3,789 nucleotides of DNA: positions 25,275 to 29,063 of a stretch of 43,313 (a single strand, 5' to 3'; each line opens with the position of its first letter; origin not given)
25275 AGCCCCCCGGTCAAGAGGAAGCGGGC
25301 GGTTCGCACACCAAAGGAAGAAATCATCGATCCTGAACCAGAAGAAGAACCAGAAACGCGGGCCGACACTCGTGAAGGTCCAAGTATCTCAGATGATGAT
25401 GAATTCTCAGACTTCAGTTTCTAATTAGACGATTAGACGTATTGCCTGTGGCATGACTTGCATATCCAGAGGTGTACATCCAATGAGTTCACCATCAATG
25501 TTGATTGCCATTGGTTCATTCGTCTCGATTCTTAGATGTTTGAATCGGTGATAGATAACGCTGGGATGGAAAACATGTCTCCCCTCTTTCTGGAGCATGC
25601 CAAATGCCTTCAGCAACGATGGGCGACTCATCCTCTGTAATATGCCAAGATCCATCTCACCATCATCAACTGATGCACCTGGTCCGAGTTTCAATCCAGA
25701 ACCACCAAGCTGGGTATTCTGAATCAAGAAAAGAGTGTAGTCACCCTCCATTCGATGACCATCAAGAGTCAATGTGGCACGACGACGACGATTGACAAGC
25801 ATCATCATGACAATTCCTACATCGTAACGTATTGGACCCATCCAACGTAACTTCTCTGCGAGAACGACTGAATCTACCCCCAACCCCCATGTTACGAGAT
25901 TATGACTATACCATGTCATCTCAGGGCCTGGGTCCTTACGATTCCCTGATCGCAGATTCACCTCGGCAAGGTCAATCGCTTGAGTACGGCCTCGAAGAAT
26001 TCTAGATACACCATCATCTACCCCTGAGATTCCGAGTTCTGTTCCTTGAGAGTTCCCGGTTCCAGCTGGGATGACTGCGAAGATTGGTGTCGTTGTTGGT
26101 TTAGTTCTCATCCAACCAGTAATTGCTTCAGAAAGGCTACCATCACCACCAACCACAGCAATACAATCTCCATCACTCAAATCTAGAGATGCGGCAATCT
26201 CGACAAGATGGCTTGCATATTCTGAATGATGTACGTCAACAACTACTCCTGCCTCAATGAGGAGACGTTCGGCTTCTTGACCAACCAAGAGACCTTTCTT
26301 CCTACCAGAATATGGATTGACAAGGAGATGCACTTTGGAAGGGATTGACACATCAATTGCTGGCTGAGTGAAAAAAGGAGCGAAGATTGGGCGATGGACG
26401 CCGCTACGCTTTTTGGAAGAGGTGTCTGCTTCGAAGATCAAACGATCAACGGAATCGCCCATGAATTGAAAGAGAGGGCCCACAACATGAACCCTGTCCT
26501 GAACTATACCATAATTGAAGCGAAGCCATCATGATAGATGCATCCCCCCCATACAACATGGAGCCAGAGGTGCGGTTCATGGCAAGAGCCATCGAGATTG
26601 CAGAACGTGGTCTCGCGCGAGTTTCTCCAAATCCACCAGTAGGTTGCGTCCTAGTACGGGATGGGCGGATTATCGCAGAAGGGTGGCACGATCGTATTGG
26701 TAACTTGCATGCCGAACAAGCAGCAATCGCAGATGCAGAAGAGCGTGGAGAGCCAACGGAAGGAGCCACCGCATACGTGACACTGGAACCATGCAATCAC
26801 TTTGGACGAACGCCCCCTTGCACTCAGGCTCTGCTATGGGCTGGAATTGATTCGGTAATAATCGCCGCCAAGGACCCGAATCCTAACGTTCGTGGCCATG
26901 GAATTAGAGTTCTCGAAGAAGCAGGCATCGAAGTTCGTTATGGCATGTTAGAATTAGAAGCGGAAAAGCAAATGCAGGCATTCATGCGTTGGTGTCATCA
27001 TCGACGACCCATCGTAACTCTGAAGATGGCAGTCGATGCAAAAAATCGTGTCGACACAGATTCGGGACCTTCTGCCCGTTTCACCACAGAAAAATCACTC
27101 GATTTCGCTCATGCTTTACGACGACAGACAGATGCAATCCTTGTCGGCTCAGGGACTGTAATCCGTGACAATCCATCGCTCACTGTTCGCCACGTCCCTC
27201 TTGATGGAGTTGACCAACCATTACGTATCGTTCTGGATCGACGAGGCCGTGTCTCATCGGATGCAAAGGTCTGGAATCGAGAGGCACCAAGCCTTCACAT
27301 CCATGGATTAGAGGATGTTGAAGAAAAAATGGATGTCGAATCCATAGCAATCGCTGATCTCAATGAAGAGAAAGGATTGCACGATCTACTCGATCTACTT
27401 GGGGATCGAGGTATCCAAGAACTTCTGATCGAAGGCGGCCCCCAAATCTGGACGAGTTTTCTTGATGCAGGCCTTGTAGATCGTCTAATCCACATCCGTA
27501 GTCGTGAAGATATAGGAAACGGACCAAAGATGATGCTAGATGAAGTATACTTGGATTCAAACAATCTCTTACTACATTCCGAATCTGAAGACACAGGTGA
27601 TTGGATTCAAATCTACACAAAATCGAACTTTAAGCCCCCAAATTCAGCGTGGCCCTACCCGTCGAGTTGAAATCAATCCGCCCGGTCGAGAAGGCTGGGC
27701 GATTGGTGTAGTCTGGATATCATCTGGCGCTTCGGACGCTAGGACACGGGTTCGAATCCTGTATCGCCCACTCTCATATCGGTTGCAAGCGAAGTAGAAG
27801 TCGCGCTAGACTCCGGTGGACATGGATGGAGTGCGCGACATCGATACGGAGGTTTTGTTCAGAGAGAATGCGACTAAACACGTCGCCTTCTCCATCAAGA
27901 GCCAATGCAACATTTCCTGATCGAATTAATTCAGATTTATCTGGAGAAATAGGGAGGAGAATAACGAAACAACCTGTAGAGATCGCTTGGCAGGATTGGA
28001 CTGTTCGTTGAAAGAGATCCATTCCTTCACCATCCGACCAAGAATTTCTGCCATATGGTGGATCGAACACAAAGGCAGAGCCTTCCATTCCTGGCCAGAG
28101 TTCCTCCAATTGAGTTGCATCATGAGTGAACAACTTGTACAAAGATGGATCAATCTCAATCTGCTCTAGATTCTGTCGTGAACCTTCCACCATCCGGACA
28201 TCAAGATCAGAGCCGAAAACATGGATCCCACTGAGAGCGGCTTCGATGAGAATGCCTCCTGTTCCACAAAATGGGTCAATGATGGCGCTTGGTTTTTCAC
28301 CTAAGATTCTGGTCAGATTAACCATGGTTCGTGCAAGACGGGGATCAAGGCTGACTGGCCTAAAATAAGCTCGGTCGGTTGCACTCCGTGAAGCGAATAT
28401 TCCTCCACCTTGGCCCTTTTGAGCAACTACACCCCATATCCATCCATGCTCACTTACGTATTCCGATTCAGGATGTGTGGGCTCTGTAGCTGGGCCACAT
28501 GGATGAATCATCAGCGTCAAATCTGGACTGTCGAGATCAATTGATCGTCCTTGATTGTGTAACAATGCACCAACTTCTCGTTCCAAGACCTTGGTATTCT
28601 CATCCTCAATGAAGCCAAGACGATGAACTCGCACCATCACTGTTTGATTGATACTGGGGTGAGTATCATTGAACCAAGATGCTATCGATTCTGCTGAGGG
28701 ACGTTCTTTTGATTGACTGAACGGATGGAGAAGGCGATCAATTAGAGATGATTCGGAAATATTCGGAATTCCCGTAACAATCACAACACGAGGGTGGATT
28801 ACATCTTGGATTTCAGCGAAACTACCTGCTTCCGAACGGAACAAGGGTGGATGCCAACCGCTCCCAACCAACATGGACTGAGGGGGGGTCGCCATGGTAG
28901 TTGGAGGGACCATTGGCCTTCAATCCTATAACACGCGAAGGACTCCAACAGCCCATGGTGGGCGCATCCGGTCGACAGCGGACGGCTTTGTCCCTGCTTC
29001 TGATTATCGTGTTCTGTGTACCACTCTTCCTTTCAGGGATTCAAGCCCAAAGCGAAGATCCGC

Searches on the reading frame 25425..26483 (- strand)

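Call 37: search_protein_families(library=pfam, proteins=[window:25425-26483:-], max_evalue=0.0001)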
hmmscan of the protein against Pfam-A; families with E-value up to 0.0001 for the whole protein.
window:25425-26483:- (352 aa): 2 families
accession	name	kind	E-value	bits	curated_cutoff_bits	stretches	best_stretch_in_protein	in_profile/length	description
PF19279.4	YegS_C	-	1.3e-25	90.5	27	1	202-351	6-157/158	YegS C-terminal NAD kinase beta sandwich-like domain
PF00781.29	DAGK_cat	-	8.5e-23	80.7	23.6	1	50-175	1-125/125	Diacylglycerol kinase catalytic domain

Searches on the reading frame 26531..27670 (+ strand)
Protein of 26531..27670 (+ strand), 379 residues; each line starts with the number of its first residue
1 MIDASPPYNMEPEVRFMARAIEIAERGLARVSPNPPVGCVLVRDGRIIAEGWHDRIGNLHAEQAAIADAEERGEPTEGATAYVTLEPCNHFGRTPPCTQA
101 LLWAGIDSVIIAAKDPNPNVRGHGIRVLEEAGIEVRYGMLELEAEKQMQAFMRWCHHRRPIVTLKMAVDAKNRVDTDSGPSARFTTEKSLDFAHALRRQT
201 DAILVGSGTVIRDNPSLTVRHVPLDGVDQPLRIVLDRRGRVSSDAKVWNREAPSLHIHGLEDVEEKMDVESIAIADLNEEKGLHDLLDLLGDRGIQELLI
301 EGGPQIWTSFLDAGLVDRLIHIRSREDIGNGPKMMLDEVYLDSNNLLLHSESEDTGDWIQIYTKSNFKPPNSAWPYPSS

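Call 37: search_protein_families(library=pfam, proteins=[window:26531-27670:+], max_evalue=0.0001)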
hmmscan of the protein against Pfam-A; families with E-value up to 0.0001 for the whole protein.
window:26531-27670:+ (379 aa): 4 families
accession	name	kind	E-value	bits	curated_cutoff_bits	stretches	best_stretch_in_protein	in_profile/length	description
PF01872.23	RibD_C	-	1.2e-31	110.5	24.1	1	161-322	2-159/197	RibD C-terminal domain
PF00383.29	dCMP_cyt_deam_1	-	3.1e-21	75.6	25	1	12-112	3-101/102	Cytidine and deoxycytidylate deaminase zinc-binding region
PF14437.12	MafB19-deam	-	2.5e-10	40.8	27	1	34-153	22-139/142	MafB19-like deaminase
PF18785.7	Inv-AAD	-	9.3e-05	22.7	26.5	0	43-136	8-115/129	Invertebrate-AID/APOBEC-deaminase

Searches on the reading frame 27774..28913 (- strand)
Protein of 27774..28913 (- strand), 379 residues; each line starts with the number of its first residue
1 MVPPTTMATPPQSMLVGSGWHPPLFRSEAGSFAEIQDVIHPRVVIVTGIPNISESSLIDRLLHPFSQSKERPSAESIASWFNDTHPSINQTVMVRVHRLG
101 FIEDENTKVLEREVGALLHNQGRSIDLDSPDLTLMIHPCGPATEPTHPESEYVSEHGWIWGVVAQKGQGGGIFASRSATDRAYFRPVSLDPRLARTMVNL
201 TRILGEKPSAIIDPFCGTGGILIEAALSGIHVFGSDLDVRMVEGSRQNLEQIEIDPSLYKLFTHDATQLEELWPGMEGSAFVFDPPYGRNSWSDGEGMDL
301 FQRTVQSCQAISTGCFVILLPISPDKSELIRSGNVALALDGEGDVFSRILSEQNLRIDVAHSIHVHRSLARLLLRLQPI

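Call 37: search_protein_families(library=pfam, proteins=[window:27774-28913:-], max_evalue=0.0001)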
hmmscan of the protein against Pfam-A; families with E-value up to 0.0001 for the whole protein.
window:27774-28913:- (379 aa): 3 families
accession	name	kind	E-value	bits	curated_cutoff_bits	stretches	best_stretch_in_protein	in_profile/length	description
PF01170.24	UPF0020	-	6e-21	75.5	22.3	1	181-321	4-167/197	RMKL-like, methyltransferase domain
PF03602.21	Cons_hypoth95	-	3.8e-05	23.9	24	1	208-292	42-128/182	Conserved hypothetical protein 95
PF13847.12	Methyltransf_31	-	6.2e-05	23.2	27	0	210-255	6-54/145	Methyltransferase domain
